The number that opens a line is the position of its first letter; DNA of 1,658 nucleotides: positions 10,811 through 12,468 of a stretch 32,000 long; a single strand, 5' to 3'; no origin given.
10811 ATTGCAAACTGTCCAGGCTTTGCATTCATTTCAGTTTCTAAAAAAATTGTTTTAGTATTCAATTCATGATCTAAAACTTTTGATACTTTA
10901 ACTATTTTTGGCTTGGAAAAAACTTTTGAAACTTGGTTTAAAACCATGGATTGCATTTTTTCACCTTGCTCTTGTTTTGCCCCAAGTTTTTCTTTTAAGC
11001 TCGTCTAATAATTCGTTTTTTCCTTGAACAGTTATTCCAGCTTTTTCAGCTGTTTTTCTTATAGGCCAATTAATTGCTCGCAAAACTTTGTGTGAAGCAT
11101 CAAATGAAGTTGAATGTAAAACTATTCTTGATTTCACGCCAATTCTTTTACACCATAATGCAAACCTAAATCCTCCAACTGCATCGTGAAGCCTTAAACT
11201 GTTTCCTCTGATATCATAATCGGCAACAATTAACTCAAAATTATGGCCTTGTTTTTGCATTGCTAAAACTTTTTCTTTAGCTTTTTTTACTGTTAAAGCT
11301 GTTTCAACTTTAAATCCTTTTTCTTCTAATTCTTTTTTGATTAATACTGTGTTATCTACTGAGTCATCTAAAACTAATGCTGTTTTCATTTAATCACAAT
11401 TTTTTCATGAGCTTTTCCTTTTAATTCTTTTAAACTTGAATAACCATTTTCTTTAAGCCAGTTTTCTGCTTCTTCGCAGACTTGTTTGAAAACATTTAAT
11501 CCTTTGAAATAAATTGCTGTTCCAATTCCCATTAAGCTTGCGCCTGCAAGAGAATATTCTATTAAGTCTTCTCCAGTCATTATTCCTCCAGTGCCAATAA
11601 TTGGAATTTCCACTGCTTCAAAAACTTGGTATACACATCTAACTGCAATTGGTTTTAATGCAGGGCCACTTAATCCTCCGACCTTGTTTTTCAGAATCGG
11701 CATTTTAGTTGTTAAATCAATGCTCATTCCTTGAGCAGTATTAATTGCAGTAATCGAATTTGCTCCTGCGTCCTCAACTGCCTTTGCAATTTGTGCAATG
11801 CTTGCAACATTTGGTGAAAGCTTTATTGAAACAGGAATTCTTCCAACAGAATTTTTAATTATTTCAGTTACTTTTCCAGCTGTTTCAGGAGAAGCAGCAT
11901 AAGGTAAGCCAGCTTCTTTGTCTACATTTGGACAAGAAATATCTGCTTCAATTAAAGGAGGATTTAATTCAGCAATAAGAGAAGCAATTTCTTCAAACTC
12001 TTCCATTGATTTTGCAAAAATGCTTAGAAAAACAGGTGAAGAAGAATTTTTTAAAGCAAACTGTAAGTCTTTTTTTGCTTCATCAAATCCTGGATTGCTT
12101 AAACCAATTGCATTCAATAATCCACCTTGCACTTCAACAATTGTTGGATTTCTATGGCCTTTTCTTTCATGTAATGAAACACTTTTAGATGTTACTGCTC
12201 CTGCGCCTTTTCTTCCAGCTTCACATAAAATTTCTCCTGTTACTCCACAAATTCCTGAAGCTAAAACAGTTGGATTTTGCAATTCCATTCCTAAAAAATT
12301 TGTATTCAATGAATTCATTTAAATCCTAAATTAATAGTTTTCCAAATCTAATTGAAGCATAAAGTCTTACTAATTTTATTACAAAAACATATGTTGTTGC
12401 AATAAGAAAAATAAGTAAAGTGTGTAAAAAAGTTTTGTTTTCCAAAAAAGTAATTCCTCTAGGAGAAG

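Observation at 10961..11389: Orphan CheY-like receiver gene wedged between pyrD and pyrK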

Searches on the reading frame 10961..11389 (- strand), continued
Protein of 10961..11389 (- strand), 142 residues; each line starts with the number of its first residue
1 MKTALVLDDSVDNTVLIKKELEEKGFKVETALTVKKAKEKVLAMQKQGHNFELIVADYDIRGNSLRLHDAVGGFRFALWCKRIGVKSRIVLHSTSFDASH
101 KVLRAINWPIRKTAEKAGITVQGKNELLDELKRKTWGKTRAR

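Call 40: fold_search(model_id=the predicted structure, library=pdb)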
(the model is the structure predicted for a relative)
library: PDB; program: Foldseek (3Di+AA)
matches with E <= 10: 1706; with E <= 0.001: 278
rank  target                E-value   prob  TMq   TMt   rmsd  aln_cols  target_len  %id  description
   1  3crn_B                1.4e-06  1.00  0.58  0.65   6.5       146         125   17  Crystal structure of response regulator receiver domain protein (CheY-like) from Methanospirillum hungatei JF-1 (released 2008-04-22)
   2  1nxp                  3.1e-06  1.00  0.61  0.73   4.0       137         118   20  MicArec pH4.5 (released 2004-02-17)
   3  2a9o                  3.8e-06  1.00  0.62  0.74   4.4       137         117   21  Crystal structures of an activated YycF homologue, the essential response regulator from S.pneumoniae in complex with Be (released 2006-09-26)
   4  3crn_A                4.1e-06  1.00  0.58  0.63   7.3       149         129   17  Crystal structure of response regulator receiver domain protein (CheY-like) from Methanospirillum hungatei JF-1 (released 2008-04-22)
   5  5t3y_MODEL_1_A        5.7e-06  1.00  0.52  0.58   4.4       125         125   16  Solution structure of response regulator protein from Burkholderia multivorans (released 2016-09-14)
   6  8pdc_A                6.1e-06  1.00  0.62  0.71   3.7       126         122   20  Complex of Histidine-containing phosphotransfer protein and receiver domain of hybrid Histidine Kinase 6 from Chaetomi (released 2024-07-03)
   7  8phx_C                6.1e-06  1.00  0.63  0.68   4.1       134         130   19  Receiver Domain of the Hybrid Histidine Kinase Sln1 of Candida albicans (released 2024-07-03)
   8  4h60                  6.1e-06  1.00  0.60  0.70   4.2       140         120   22  High resolution structure of Vibrio cholerae chemotaxis protein CheY4 crystallized in low pH (4.0) condition (released 2013-08-07)
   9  8phx_D                6.1e-06  1.00  0.59  0.65   4.8       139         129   19  Receiver Domain of the Hybrid Histidine Kinase Sln1 of Candida albicans (released 2024-07-03)
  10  1nxo                  6.5e-06  1.00  0.63  0.76   4.0       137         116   20  MicArec pH7.0 (released 2004-02-17)
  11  8phx_B                7.9e-06  1.00  0.63  0.68   4.1       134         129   19  Receiver Domain of the Hybrid Histidine Kinase Sln1 of Candida albicans (released 2024-07-03)
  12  8fk2_A                7.9e-06  1.00  0.57  0.66   4.9       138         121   22  The N-terminal VicR from Streptococcus mutans (released 2023-10-25)
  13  3cfy                  7.9e-06  1.00  0.59  0.64   4.7       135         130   15  Crystal structure of signal receiver domain of putative Luxo repressor protein from Vibrio parahaemolyticus (released 2008-03-18)
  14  8phx_A                8.4e-06  1.00  0.63  0.69   4.1       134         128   19  Receiver Domain of the Hybrid Histidine Kinase Sln1 of Candida albicans (released 2024-07-03)
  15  4uhj_C                8.4e-06  1.00  0.52  0.60   6.8       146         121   18  Crystal structure of the receiver domain of CpxR from E. coli (orthorhombic form) (released 2016-04-13)
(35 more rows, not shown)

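Call 48: list_cluster_members(proteins=[P0001, P0002, P0003, P0005, P0006, P0007, P0009, P0010, P0011, P0025])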
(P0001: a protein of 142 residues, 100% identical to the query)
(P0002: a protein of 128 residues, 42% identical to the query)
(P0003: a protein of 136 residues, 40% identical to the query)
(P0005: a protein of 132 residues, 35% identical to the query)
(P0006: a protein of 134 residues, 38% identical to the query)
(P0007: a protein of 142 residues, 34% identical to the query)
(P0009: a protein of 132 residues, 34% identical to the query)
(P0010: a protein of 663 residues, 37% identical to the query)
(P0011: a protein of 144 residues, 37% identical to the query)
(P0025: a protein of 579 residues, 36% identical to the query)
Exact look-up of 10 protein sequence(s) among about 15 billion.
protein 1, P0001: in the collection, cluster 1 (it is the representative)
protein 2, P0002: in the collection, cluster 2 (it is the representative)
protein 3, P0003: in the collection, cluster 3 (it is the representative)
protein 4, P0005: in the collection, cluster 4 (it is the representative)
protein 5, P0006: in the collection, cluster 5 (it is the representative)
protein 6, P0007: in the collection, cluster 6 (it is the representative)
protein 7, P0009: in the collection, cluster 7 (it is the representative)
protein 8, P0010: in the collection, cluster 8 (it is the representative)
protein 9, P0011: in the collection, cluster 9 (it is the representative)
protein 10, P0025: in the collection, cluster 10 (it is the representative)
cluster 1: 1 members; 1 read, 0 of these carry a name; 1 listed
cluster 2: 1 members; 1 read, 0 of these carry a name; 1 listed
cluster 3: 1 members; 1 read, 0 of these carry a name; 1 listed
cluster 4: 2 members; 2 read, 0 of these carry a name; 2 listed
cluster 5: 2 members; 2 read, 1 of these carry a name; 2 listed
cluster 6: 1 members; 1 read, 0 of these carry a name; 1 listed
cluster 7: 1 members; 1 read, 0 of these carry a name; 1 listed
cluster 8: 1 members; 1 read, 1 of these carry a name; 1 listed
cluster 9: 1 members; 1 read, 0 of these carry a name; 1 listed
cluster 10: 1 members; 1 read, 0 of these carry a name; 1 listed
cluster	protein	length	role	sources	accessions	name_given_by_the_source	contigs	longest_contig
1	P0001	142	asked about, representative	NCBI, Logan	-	-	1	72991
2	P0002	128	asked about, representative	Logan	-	-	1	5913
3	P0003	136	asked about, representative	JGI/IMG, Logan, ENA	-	-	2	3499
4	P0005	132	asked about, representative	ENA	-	-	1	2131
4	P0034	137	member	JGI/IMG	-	-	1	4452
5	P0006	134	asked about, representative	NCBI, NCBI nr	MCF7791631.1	MAG: hypothetical protein K9M56_06500 [Victivallales bacterium] | hypothetical protein [Victivallales bacterium]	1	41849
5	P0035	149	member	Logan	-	-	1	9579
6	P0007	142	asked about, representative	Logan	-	-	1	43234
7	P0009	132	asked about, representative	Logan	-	-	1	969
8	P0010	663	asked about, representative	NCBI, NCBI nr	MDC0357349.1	hypothetical protein OAO01_00905 [Oligoflexia bacterium] | hypothetical protein [Oligoflexia bacterium]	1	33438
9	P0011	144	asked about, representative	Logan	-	-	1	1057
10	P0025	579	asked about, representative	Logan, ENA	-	-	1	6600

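Call 54: find_encoding_contigs(protein=P0006, flank=8000, max_places=2)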
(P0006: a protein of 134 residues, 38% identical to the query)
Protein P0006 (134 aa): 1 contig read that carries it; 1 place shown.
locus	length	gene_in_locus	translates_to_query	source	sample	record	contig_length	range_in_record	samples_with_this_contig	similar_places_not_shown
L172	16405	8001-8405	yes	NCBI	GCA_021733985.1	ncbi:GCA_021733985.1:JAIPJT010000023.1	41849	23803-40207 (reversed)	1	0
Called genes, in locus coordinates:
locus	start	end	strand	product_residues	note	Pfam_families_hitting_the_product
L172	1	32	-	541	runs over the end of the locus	PF01609:DDE_Tnp_1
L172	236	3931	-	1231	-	PF05359:DUF748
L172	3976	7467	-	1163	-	PF13166:AAA_13 (weak), PF13476:AAA_23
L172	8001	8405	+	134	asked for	-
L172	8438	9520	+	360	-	PF02698:DUF218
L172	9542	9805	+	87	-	PF01169:GDT1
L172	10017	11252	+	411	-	PF00144:Beta-lactamase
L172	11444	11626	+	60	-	PF20393:Pro_CA_2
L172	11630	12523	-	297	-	PF00793:DAHP_synth_1, PF03102:NeuB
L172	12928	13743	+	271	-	PF01210:NAD_Gly3P_dh_N (weak), PF03446:NAD_binding_2 (weak), PF03807:F420_oxidored, PF07991:KARI_N (weak), PF02153:PDH_N (weak), PF14748:P5CR_dimer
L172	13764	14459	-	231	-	PF06071:YchF-GTPase_C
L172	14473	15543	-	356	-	PF01008:IF-2B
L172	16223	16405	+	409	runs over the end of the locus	PF00994:MoCF_biosynth, PF02464:CinA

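Call 55: find_encoding_contigs(protein=P0010, flank=8000, max_places=2)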
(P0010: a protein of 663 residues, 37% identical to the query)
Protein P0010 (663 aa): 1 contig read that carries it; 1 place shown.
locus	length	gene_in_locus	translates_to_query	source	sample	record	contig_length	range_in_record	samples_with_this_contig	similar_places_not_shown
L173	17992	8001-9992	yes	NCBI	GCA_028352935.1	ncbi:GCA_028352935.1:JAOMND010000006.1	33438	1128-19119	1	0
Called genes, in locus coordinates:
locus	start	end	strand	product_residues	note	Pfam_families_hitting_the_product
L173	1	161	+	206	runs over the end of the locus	PF02517:Rce1-like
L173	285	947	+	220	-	-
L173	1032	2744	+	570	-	-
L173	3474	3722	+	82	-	-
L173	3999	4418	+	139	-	PF18902:DUF5658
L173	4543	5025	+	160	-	PF02082:Rrf2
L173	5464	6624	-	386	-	PF02771:Acyl-CoA_dh_N, PF02770:Acyl-CoA_dh_M, PF00441:Acyl-CoA_dh_1, PF08028:Acyl-CoA_dh_2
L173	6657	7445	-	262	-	PF00378:ECH_1, PF16113:ECH_2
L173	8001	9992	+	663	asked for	-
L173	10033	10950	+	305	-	PF03279:Lip_A_acyltrans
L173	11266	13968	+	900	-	-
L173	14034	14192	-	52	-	PF19451:DUF5989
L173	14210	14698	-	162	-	-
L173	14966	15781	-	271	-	PF09992:NAGPA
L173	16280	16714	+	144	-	-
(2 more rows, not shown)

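Call 66: predict_structure(alignment_id=A3)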
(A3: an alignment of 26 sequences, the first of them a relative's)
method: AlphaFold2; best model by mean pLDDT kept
length: 128 residues; sequences in the alignment: 26
mean_pLDDT: 91.1   pTM: 0.86
mean pLDDT of the five models: 91.1, 90.5, 89.9, 87.3, 86.0
residues with pLDDT >= 90: 92; 70-90: 29; 50-70: 5; < 50: 2
segments of 3 or more residues with pLDDT < 50: none
pLDDT, mean of each block of 10 residues (from residue 1): 97 96 98 97 96 95 78 96 96 86 84 92 69
secondary structure, 60 per line:
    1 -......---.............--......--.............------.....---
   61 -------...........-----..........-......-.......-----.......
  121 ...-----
elements in order: E2-7 H11-23 E26-31 H34-46 E53-57 H68-78 E84-89 H90-93 H95-100 H102-108 E114-118 H119-123

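Call 67: search_protein_families(library=padloc, proteins=[window:10961-11389:-], max_evalue=0.01)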
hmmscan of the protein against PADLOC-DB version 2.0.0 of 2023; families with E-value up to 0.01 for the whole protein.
window:10961-11389:- (142 aa): 0 families

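Call 68: search_protein_families(library=phrogs, proteins=[window:10961-11389:-], max_evalue=0.01)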
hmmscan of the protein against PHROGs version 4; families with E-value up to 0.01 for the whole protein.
window:10961-11389:- (142 aa): 0 families

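Call 74: find_encoding_contigs(protein=P0013, flank=6000, max_places=2)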
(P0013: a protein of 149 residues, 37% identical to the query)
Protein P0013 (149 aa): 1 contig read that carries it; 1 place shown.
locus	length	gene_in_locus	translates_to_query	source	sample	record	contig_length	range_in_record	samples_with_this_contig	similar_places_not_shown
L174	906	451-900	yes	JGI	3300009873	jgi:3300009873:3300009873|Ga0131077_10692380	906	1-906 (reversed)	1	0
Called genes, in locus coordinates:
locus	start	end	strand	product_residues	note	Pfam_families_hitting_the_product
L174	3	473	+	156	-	?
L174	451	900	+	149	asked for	-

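Call 75: find_encoding_contigs(protein=P0020, flank=6000, max_places=2)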
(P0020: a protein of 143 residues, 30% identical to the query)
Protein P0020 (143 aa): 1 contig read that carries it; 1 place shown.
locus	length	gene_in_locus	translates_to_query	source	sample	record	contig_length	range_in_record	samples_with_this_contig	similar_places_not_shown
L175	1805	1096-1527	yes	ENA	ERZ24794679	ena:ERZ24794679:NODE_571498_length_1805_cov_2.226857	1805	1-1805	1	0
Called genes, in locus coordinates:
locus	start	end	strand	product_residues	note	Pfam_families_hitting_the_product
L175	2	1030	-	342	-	PF00483:NTP_transferase, PF12804:NTP_transf_3, PF25084:LbH_EIF2B, PF24894:Hexapep_GlmU, PF25087:GMPPB_C, PF24894:Hexapep_GlmU, PF00132:Hexapep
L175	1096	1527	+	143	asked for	-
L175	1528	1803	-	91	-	?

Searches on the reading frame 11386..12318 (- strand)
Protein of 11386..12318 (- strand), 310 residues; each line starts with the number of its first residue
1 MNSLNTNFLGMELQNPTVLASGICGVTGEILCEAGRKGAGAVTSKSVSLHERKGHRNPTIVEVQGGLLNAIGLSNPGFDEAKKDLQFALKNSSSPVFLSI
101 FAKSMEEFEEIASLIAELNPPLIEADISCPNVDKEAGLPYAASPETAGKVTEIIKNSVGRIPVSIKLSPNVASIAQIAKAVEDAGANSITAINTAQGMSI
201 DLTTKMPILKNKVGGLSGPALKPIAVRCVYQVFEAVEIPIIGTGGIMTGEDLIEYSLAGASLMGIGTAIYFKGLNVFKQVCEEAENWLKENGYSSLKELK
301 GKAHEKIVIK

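Call 3: search_protein_families(library=pfam, proteins=[window:11386-12318:-], max_evalue=1)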
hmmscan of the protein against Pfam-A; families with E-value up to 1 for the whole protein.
window:11386-12318:- (310 aa): 8 families
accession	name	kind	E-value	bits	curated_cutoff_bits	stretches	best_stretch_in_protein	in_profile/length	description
PF01180.27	DHO_dh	-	3.9e-71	240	27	1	4-286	2-289/291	Dihydroorotate dehydrogenase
PF01207.24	Dus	-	4.5e-06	26.4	20.4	1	82-190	42-156/311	Dihydrouridine synthase (Dus)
PF03060.21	NMO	-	1e-05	25.5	28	1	146-269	102-225/331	Nitronate monooxygenase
PF04481.18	DUF561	-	0.0025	17.5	21.6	1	177-269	137-217/243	Protein of unknown function (DUF561)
PF00977.27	His_biosynth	-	0.0026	17.7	23.6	1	226-282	62-117/228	Histidine biosynthesis protein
PF01070.24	FMN_dh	-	0.0066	16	24.9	1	225-272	259-308/350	FMN-dependent dehydrogenase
PF22741.1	PTP-NADK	-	0.28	11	27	0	279-305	35-61/163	DSP-PTPase phosphatase fused to NAD+ Kinase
PF01645.23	Glu_synthase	-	0.45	10.1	20.4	1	154-269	198-307/369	Conserved region in glutamate synthase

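Call 4: search_protein_families(library=ncbifam, proteins=[window:11386-12318:-], max_evalue=1)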
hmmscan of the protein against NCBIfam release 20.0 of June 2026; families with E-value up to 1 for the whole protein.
window:11386-12318:- (310 aa): 30 families (the best 25 are shown)
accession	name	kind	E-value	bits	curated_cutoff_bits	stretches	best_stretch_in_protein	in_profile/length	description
TIGR01037.2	pyrD_sub1_fam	subfamily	3.3e-100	335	270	1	4-304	1-300/300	dihydroorotate dehydrogenase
NF005574.0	PRK07259.1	equivalog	3.1e-99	331.7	269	1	2-304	3-303/304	dihydroorotate dehydrogenase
NF041011.1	dihydoor_dh_Arch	equivalog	3.2e-71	239.8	330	1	9-304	4-288/289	dihydroorotate dehydrogenase PyrD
NF002702.0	PRK02506.1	equivalog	3.1e-46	157.9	301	1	2-304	2-310/313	dihydroorotate oxidase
NF006183.0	PRK08318.1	equivalog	6.6e-44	150.3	335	1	1-308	1-324/422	NAD-dependent dihydropyrimidine dehydrogenase subunit PreA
NF005741.0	PRK07565.1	subfamily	8.3e-29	100.7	303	2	91-305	100-308/335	dihydroorotate dehydrogenase-like protein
NF003652.0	PRK05286.2-5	equivalog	7.6e-27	94.4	267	1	3-296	50-352/353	quinone-dependent dihydroorotate dehydrogenase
NF003645.0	PRK05286.1-2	equivalog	1.4e-25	89.9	366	1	3-306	45-357/359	quinone-dependent dihydroorotate dehydrogenase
TIGR01036.1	pyrD_sub2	equivalog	7.9e-25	87.4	200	1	2-304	44-355/356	dihydroorotate dehydrogenase (quinone)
NF003651.0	PRK05286.2-4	equivalog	9.3e-20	70.5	448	1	3-301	61-373/377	quinone-dependent dihydroorotate dehydrogenase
NF003650.0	PRK05286.2-3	equivalog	1e-19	70.7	477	1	3-305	72-390/393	quinone-dependent dihydroorotate dehydrogenase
NF003648.0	PRK05286.2-1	equivalog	1e-16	60.8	433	1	3-304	50-356/360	quinone-dependent dihydroorotate dehydrogenase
NF003646.0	PRK05286.1-4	equivalog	2e-16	59.7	457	2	154-283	205-335/341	quinone-dependent dihydroorotate dehydrogenase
NF003644.0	PRK05286.1-1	equivalog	4.3e-16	58.9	418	2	152-282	203-334/336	quinone-dependent dihydroorotate dehydrogenase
NF003649.0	PRK05286.2-2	equivalog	6.4e-15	55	505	1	3-301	49-347/351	quinone-dependent dihydroorotate dehydrogenase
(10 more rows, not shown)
